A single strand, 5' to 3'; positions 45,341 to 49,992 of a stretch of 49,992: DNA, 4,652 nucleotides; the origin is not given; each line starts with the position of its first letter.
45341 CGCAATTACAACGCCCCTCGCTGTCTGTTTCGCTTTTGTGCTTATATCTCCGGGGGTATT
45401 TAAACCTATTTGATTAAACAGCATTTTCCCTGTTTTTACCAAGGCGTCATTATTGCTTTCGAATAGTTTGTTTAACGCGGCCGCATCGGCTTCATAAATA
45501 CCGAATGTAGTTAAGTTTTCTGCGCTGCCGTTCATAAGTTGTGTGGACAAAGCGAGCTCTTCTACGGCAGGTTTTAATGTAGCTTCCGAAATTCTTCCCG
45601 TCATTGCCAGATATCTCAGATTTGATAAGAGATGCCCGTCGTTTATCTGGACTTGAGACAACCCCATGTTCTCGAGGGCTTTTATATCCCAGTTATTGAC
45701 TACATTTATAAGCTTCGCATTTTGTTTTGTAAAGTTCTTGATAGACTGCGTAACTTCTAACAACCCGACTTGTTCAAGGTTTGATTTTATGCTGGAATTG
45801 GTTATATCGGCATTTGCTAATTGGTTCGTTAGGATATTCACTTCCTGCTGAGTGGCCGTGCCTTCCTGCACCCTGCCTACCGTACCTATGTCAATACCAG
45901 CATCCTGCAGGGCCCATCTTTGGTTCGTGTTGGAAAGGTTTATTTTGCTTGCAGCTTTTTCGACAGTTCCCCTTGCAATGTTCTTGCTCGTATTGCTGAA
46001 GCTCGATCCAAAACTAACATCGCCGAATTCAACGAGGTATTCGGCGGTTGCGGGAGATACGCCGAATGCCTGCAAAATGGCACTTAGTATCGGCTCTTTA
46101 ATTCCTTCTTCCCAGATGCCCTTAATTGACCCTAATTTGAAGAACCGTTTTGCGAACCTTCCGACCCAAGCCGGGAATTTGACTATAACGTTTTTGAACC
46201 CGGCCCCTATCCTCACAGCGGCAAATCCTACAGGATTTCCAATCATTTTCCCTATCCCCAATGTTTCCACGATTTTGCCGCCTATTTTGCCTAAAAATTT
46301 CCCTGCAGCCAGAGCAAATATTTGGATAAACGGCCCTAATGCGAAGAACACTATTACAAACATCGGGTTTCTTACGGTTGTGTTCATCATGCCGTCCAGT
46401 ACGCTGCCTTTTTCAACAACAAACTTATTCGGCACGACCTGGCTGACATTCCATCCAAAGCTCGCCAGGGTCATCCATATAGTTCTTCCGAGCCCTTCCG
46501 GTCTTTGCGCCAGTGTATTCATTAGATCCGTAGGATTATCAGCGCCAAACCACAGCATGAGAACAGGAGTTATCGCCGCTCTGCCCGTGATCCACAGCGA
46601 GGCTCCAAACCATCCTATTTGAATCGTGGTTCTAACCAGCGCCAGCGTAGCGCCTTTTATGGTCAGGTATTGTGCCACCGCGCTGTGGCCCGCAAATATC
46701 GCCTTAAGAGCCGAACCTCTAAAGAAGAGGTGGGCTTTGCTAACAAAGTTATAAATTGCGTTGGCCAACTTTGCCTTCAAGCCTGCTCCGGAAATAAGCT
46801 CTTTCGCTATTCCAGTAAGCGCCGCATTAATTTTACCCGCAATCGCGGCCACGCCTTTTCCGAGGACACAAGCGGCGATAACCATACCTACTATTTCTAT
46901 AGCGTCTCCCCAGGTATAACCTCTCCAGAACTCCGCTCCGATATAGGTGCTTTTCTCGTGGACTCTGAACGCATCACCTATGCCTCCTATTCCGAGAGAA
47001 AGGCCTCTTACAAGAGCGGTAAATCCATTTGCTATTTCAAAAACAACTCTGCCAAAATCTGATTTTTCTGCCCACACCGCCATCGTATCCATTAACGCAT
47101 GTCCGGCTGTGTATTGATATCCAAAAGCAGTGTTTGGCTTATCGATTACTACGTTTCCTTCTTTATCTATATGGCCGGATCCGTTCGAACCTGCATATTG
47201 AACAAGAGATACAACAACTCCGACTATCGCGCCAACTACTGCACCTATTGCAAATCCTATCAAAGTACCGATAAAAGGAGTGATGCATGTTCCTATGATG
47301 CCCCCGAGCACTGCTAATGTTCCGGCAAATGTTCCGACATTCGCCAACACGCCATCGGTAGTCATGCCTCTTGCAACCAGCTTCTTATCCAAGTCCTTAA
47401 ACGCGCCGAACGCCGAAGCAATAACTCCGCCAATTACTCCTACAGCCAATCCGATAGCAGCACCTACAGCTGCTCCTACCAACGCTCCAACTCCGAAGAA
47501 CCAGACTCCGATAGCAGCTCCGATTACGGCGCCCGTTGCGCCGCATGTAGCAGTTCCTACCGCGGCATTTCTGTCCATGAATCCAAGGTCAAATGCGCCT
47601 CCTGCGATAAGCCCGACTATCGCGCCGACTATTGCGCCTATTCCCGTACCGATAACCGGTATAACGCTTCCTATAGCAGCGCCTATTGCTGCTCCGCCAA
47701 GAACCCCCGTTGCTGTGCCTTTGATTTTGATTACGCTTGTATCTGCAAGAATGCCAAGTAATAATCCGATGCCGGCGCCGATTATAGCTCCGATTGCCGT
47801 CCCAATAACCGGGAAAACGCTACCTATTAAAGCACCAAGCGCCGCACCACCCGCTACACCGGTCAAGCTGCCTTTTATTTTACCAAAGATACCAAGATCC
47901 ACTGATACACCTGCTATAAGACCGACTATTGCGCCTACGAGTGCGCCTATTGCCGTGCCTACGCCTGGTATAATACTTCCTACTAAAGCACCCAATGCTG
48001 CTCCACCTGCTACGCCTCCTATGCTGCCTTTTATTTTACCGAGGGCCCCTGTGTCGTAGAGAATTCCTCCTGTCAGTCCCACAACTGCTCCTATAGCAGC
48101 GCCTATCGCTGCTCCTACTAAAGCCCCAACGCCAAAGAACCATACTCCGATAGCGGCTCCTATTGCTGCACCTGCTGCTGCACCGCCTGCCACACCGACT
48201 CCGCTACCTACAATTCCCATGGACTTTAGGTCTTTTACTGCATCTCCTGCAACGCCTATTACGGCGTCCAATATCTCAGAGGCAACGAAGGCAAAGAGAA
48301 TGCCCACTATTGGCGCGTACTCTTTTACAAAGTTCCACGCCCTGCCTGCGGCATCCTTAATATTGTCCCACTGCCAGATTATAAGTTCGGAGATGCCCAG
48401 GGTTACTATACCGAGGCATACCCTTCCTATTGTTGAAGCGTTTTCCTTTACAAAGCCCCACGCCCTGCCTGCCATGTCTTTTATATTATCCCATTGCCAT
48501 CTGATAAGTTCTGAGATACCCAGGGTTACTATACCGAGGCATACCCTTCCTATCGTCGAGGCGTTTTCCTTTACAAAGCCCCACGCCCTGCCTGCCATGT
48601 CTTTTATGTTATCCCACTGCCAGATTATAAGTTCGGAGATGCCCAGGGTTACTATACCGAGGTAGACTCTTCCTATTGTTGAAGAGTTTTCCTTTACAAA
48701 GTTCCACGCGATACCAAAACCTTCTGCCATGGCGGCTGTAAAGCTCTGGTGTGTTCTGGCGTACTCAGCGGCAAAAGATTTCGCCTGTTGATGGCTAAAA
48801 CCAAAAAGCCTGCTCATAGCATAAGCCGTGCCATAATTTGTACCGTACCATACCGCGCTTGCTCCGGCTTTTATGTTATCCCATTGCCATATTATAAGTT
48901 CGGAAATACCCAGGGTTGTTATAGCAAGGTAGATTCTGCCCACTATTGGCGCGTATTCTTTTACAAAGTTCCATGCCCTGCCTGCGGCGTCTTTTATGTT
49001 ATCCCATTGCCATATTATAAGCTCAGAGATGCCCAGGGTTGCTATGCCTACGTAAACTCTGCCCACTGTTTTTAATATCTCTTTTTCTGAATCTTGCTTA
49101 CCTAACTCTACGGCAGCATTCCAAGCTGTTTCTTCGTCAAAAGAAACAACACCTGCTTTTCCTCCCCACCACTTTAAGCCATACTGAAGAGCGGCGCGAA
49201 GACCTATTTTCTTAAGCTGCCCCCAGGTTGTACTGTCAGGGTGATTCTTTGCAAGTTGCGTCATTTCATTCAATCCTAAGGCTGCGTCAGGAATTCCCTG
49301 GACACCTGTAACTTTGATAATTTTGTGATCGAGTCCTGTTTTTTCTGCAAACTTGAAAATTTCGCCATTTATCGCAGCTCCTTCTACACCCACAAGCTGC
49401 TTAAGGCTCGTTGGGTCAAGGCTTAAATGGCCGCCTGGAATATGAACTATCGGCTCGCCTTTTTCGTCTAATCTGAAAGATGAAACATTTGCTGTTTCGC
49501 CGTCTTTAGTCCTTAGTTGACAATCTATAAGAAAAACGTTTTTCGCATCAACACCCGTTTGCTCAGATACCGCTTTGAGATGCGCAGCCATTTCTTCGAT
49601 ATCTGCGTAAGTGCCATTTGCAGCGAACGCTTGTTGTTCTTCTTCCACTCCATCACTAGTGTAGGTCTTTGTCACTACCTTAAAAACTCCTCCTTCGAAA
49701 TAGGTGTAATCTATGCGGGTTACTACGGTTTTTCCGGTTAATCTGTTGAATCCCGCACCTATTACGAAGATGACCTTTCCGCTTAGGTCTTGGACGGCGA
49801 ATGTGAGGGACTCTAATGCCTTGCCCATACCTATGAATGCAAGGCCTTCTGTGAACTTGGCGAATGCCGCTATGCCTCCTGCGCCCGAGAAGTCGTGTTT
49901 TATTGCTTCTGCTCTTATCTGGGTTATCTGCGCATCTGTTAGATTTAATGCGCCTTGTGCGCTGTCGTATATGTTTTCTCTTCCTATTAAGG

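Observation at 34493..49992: Second giant ORF is open to the right window edge and weaves repeatedly through the membrane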

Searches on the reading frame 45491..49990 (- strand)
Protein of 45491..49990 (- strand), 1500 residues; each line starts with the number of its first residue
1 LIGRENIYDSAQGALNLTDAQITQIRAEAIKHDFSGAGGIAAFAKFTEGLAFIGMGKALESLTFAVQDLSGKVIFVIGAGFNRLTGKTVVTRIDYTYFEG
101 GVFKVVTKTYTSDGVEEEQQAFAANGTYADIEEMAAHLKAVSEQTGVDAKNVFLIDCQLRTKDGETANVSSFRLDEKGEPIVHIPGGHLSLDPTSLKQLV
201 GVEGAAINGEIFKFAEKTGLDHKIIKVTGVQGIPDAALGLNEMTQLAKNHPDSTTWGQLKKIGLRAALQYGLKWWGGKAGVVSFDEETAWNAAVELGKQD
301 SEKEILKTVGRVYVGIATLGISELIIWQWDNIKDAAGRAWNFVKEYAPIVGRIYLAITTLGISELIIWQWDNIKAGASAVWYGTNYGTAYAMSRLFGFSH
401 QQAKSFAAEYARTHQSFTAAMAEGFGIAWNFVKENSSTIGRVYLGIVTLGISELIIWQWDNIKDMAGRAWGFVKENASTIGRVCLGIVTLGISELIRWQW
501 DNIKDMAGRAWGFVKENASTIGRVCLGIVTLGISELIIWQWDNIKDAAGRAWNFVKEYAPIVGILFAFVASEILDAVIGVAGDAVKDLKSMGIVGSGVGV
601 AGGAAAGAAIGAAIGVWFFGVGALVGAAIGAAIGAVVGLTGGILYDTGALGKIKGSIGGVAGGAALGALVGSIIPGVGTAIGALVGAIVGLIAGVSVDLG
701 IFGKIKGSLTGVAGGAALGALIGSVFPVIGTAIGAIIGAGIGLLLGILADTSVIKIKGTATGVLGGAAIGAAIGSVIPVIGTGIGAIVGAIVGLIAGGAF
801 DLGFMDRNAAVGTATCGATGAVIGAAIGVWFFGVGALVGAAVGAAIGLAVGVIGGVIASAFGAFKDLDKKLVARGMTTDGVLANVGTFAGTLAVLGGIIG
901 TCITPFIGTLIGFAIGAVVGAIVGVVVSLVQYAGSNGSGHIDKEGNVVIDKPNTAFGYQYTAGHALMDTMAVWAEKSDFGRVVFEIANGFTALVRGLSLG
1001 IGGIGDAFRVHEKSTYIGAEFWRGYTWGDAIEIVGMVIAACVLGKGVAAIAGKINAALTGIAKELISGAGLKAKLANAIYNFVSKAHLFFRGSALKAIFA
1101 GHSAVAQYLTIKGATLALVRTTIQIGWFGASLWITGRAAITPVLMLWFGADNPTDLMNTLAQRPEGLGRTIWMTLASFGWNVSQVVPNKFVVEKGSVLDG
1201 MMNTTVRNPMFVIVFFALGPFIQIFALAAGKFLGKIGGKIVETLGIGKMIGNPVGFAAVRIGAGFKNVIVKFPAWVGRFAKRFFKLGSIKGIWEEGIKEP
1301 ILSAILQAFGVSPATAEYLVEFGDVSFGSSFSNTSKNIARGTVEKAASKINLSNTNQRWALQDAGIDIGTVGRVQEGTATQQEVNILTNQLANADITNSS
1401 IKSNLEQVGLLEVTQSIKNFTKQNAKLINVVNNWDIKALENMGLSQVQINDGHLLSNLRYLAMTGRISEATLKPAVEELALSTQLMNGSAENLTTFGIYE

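Call 24: search_protein_families(library=ncbifam, proteins=[window:45491-49990:-], max_evalue=0.1)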
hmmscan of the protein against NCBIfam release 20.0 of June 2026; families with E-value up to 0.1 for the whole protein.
window:45491-49990:- (1500 aa): 1 family
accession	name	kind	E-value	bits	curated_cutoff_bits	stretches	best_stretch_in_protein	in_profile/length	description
NF010271.0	PRK13718.1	subfamily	9.3e-06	25.7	94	0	353-376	15-38/84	conjugal transfer protein TrbE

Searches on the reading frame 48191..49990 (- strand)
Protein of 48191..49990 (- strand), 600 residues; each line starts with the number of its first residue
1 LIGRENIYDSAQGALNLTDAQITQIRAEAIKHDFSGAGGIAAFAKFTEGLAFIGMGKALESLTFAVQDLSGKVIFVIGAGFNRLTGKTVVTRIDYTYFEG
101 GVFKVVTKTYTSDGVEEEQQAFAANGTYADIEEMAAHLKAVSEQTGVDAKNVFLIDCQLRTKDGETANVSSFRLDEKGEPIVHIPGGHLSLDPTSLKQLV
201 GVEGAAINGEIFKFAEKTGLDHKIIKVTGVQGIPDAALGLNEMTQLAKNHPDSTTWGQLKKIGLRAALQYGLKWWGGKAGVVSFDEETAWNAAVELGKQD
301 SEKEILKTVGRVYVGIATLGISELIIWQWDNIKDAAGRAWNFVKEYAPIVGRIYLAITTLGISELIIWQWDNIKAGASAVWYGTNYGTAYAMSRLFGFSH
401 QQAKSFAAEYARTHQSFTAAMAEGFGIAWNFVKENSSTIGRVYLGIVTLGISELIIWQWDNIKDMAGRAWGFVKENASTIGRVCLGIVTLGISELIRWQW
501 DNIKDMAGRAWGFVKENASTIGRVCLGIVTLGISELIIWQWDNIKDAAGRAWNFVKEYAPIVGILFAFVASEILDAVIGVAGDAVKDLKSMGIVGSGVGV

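Call 11: find_homologous_proteins(query=window:48191-49990:-)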
Query window:48191-49990:-: 8000 candidates shared short words with the query, none scored E <= 0.001.

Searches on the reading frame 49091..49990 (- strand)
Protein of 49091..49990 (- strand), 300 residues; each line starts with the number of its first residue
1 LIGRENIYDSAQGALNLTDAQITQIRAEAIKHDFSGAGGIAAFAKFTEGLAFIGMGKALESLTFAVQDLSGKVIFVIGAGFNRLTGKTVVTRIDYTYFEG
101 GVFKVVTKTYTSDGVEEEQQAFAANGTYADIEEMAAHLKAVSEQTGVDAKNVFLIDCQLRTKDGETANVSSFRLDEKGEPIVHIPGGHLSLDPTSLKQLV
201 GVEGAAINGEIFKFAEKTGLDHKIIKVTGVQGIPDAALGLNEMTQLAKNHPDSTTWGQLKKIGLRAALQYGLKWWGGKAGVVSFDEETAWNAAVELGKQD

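Call 10: find_related_loci(query=window:49091-49990:-, collection=genome_contigs, flank=10000)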
Query window:49091-49990:- (300 aa) in genome_contigs; peptide patterns used: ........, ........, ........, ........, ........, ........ (x = any residue, [..] = any of these).
86 stretches matched a pattern, but none encodes a relative of the query by tblastn (E <= 1e-3).

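Call 19: find_related_loci(query=window:49091-49990:-, collection=metagenome_contigs, flank=10000)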
Query window:49091-49990:- (300 aa) in metagenome_contigs; peptide patterns used: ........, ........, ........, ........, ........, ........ (x = any residue, [..] = any of these).
160 stretches matched a pattern, but none encodes a relative of the query by tblastn (E <= 1e-3).
